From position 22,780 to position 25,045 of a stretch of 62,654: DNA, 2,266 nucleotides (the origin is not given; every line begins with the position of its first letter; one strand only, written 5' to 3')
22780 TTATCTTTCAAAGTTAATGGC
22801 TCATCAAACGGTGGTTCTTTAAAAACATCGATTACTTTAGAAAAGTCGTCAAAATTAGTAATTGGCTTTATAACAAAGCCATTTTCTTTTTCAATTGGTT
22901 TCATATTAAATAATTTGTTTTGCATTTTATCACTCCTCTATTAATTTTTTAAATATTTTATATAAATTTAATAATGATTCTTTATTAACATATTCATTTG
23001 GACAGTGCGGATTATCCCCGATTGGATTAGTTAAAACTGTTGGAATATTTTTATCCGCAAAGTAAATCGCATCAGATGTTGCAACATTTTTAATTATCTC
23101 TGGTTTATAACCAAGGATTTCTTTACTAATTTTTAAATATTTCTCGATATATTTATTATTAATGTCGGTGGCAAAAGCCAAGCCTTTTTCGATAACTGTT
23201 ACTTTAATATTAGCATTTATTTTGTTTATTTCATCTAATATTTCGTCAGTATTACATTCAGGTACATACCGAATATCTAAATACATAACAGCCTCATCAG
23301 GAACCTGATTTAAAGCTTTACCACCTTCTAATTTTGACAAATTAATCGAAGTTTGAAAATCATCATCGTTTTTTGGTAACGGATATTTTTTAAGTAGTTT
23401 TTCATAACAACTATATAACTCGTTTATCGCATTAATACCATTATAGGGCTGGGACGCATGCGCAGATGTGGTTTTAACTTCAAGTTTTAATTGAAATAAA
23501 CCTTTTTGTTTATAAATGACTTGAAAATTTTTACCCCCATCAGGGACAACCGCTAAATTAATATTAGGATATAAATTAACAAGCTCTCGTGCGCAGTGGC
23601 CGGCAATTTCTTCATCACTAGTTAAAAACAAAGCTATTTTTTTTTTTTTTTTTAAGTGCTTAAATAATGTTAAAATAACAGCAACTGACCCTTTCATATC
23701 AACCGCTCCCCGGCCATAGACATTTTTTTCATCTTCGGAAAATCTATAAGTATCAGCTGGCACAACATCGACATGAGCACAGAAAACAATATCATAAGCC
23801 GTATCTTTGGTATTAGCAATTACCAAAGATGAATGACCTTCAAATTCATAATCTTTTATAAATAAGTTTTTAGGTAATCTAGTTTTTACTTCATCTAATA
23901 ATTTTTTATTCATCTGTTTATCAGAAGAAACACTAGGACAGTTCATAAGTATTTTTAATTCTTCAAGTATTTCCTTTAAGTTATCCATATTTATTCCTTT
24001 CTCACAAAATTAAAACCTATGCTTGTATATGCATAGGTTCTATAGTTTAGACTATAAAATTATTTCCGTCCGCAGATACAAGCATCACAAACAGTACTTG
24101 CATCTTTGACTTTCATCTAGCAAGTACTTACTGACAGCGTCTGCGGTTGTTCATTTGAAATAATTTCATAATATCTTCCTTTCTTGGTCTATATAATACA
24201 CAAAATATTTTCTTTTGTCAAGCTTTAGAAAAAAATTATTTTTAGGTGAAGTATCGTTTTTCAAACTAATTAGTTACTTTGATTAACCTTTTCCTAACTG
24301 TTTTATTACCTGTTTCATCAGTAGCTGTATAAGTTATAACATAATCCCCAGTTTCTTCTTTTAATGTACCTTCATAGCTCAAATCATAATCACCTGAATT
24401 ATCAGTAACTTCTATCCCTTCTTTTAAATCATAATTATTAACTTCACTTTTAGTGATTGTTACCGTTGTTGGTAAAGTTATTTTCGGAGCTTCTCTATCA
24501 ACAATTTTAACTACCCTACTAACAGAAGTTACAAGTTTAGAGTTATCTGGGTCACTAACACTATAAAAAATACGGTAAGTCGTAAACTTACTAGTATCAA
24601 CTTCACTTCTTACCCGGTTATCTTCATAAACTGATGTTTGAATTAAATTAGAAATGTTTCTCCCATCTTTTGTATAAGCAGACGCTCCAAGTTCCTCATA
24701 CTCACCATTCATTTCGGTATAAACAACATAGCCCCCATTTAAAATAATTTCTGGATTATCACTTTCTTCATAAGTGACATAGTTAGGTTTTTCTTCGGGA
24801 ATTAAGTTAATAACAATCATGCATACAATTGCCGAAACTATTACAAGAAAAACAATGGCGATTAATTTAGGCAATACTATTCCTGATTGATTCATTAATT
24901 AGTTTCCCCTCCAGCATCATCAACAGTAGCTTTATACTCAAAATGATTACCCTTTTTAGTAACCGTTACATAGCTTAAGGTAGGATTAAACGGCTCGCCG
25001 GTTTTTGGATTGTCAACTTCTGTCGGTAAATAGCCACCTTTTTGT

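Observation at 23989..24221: Leader peptide with three consecutive Arg codons inside a terminator/antiterminator leader upstream of an ArgE/DapE-like plus GNAT operon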

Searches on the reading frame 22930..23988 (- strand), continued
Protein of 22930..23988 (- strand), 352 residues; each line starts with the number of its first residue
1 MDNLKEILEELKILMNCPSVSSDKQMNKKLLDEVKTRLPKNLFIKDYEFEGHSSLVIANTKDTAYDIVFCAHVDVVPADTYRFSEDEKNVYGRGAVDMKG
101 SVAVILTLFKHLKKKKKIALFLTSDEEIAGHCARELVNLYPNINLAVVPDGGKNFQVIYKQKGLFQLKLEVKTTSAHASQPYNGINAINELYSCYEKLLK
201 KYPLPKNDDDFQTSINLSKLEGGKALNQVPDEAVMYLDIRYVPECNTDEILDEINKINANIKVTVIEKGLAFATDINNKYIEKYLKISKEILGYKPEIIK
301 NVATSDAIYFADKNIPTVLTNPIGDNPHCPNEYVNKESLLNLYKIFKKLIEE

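Call 66: find_encoding_contigs(protein=P0105, flank=4000, max_places=2)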
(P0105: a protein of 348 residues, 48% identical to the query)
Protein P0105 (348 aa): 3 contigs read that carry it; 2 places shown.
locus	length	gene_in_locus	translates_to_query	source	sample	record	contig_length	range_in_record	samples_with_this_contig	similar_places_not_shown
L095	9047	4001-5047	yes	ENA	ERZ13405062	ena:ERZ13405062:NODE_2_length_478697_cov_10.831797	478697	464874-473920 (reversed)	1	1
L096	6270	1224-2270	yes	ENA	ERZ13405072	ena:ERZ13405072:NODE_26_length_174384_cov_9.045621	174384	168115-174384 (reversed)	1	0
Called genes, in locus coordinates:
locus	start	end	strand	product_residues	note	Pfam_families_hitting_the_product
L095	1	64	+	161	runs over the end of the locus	-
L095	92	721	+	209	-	-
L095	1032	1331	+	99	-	-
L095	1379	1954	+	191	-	-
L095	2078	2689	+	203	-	-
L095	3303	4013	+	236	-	PF00583:Acetyltransf_1 (weak)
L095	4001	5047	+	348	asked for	PF01546:Peptidase_M20, PF07687:M20_dimer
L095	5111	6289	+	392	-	PF00753:Lactamase_B, PF19583:ODP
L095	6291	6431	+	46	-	PF00301:Rubredoxin, PF21349:RUBY_RBDX (weak)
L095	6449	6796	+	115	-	PF03960:ArsC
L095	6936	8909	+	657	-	PF08428:Rib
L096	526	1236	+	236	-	PF00583:Acetyltransf_1 (weak)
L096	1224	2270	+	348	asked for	PF01546:Peptidase_M20, PF07687:M20_dimer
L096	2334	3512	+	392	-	PF00753:Lactamase_B, PF19583:ODP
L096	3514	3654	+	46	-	PF00301:Rubredoxin, PF21349:RUBY_RBDX (weak)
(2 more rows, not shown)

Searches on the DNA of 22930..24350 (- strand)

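Call 4: search_rna_families(source=window, start=23850, end=24350, threshold=evalue, max_evalue=10, show_alignments=3)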
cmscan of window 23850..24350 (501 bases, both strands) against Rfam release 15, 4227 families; matches with E-value up to 10: 6.
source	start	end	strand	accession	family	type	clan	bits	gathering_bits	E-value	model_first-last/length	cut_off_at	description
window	24200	24238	+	RF02584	KRAS_3UTR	Cis-reg;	-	24.6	49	1.4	1-49/49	no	KRAS 3' UTR cis-regulatory element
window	24178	24246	-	RF00539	snoMe28S-Cm788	Gene; snRNA; snoRNA; CD-box;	-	20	45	4.9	1-74/74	no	Small nucleolar RNA Me28S-Cm788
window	23989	24085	-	RF02528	SSRC41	Gene; sRNA;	-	19.1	60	8.2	1-111/111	no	Streptococcus sRNA SSRC41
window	24182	24271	+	RF00267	snoR64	Gene; snRNA; snoRNA; CD-box;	-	17.5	45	2.7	1-94/94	no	Small nucleolar RNA R64/Z200 family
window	24071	24145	-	RF00069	SNORD24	Gene; snRNA; snoRNA; CD-box;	-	16.7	41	6.5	1-76/76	no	Small nucleolar RNA SNORD24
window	24069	24147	-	RF00455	mir-15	Gene; miRNA;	CL00085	16.3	57.3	0.42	1-88/88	no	mir-15 microRNA precursor family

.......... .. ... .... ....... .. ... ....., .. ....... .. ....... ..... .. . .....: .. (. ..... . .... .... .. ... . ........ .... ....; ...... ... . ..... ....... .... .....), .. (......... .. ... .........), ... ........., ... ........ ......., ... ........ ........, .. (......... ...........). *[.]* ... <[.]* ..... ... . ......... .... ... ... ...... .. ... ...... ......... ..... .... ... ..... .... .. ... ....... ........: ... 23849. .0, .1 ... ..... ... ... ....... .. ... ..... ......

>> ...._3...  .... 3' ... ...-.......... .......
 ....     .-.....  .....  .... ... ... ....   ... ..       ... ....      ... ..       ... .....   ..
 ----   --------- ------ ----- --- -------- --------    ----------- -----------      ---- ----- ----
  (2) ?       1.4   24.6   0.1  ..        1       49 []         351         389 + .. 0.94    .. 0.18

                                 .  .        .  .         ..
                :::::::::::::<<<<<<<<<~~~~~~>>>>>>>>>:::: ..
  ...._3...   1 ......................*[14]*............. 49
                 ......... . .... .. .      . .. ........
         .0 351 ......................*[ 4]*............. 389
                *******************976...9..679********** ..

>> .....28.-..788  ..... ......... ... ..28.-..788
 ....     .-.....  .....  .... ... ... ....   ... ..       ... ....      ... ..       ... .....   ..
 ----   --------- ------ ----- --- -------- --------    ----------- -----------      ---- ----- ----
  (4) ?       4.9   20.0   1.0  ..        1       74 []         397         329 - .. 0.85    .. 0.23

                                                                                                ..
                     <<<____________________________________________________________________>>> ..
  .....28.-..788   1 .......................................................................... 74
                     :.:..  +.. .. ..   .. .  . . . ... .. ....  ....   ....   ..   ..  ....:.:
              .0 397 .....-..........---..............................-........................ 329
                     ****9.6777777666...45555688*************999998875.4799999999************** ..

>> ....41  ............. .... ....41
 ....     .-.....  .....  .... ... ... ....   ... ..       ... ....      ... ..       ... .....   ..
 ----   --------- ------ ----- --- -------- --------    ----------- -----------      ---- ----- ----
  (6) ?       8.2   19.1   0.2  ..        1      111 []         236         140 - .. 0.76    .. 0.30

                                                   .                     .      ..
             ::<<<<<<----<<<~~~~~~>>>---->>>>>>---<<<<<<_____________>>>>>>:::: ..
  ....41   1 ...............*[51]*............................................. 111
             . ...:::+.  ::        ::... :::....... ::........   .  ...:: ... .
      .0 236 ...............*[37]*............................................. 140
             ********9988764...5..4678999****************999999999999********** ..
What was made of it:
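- On Curated Rfam leader families (His, Trp, Leu, Thr and Phe leaders, T-box, and others): Only chance-level hits appear at E up to 10 (call 4).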

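Call 25: search_rna_families(sources=[L013, L015, L017, L018, L019, L020, L021, L022, L023, L024, L025, L029, L030, L031, L033, L082, L085, L028, L011, L016], threshold=gathering, show_alignments=2)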
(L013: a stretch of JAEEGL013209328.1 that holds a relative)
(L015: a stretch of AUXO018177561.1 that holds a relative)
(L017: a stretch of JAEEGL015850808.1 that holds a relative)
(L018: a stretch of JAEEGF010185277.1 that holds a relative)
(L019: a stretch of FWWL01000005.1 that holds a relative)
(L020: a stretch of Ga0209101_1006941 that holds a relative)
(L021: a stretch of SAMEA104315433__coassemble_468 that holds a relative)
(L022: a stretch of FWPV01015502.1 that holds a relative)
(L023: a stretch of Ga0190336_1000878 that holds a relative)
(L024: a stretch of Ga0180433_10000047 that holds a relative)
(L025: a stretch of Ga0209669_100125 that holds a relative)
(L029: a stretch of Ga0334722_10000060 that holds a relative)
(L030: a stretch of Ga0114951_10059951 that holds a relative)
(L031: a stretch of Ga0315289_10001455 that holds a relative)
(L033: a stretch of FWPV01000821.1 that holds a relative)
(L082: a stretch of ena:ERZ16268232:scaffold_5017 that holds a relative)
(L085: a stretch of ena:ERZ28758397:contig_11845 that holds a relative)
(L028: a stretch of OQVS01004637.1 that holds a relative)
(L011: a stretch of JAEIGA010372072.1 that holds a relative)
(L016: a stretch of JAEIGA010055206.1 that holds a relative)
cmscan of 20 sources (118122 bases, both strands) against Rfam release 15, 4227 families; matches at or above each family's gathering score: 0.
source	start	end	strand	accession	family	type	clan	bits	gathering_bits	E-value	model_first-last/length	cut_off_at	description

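Call 60: search_rna_families(source=L018, start=480, end=1010, threshold=evalue, max_evalue=1, show_alignments=1)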
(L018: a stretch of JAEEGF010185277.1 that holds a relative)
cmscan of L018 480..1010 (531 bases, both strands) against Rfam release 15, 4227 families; matches with E-value up to 1: 1.
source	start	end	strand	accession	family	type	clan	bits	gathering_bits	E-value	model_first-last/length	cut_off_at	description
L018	600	814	+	RF00230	T-box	Cis-reg; leader;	-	91.8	93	8.1e-21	1-219/219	no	T-box leader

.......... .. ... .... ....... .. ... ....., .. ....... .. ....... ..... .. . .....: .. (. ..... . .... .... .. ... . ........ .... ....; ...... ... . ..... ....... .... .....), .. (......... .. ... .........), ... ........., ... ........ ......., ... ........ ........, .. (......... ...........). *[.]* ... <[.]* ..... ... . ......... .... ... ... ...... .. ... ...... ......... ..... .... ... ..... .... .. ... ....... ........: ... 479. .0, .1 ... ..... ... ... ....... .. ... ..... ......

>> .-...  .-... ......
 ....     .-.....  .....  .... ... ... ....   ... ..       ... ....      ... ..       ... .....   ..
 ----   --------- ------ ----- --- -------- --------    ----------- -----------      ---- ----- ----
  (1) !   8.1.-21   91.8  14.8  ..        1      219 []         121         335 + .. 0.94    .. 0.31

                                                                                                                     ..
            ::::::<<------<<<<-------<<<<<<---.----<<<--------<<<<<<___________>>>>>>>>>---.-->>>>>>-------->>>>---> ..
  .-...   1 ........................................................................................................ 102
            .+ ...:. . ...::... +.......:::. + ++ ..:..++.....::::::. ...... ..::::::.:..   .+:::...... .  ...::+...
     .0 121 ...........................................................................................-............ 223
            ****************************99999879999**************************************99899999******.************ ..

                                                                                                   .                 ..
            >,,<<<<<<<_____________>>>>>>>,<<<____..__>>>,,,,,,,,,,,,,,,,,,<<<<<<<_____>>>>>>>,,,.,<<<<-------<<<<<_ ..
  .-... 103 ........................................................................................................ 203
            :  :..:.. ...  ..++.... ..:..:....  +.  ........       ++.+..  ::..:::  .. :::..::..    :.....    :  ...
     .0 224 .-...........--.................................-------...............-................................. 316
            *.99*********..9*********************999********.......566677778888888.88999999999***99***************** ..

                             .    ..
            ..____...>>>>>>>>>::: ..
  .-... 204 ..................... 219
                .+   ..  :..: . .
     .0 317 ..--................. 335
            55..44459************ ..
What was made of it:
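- Closest known: T-box leaders. Same: A paralogous M20 gene in L018 is behind a Trp T-box (call 60).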

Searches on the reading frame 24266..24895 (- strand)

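Call 7: search_protein_families(library=ncbifam, proteins=[window:24266-24895:-], max_evalue=0.01)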
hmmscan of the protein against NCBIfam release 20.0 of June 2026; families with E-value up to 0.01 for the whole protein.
window:24266-24895:- (209 aa): 1 family
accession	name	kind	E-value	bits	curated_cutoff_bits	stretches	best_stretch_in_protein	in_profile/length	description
NF047446.1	barrel_OmpL47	domain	0.0027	18.1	40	1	165-202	25-62/68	OmpL47-type beta-barrel domain-containing protein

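Call 8: search_protein_families(library=pfam, proteins=[window:24266-24895:-], max_evalue=0.01)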
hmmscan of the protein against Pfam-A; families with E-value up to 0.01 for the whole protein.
window:24266-24895:- (209 aa): 2 families
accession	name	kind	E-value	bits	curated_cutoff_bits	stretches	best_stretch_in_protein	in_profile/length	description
PF16403.11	Bact_surface_Ig-like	-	6e-12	45.9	27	2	51-131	2-71/71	Bacterial surface protein, Ig-like domain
PF07691.17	PA14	-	0.0097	16.1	24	0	132-194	9-71/147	PA14 domain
